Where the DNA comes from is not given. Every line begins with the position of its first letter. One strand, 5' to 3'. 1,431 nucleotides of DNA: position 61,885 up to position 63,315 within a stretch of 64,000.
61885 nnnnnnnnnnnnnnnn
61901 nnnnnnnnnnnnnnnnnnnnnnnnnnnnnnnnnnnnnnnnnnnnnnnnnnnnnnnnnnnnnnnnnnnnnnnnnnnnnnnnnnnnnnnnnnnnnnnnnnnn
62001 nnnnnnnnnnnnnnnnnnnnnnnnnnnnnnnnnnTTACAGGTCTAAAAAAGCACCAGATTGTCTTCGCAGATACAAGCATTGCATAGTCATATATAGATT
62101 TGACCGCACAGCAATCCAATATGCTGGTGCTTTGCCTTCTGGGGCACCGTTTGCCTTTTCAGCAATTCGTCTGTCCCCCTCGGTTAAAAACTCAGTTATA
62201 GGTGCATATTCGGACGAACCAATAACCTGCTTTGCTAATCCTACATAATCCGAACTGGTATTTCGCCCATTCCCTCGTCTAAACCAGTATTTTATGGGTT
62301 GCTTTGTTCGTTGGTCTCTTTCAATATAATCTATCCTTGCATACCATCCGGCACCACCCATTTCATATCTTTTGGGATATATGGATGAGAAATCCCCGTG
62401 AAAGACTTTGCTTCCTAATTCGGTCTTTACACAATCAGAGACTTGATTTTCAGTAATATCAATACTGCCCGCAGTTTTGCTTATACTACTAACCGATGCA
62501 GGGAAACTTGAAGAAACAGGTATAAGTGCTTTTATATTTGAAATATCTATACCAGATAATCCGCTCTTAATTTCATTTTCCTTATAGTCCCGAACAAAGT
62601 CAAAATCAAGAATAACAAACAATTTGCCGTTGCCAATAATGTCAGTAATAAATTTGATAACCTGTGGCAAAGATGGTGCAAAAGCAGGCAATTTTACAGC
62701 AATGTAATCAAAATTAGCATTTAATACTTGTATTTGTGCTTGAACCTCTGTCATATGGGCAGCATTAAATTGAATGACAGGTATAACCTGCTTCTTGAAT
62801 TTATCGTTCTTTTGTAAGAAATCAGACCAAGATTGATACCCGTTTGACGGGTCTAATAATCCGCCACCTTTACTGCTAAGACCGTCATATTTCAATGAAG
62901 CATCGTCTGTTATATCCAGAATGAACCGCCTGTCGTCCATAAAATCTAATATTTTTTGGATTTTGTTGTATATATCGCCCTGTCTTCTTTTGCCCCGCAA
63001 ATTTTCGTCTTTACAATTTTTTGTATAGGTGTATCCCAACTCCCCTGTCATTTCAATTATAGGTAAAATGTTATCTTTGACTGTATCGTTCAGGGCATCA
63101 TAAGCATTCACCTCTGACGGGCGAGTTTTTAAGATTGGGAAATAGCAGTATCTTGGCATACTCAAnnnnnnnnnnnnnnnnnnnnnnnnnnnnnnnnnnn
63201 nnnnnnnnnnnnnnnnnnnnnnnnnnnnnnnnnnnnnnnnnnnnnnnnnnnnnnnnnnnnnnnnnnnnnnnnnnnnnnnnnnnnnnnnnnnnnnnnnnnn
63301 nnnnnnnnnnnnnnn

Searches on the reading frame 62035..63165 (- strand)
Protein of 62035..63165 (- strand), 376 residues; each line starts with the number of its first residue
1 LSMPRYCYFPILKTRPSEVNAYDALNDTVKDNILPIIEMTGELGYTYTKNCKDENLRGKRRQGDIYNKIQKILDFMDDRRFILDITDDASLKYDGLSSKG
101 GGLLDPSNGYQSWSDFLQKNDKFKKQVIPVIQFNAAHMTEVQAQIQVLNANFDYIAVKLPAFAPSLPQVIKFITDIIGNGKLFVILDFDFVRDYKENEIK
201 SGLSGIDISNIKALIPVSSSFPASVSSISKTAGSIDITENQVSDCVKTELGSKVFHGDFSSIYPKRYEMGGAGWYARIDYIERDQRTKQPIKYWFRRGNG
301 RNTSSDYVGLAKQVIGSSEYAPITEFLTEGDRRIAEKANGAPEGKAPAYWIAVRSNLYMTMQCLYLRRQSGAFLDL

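Call 62: search_protein_families(library=pfam, proteins=[window:62035-63165:-], max_evalue=0.01)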
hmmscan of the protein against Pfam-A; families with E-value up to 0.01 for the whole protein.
window:62035-63165:- (376 aa): 1 family
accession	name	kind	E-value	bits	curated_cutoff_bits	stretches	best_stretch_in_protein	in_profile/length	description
PF14350.11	Beta_protein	-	6e-31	108.6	27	1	8-362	1-340/342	Beta protein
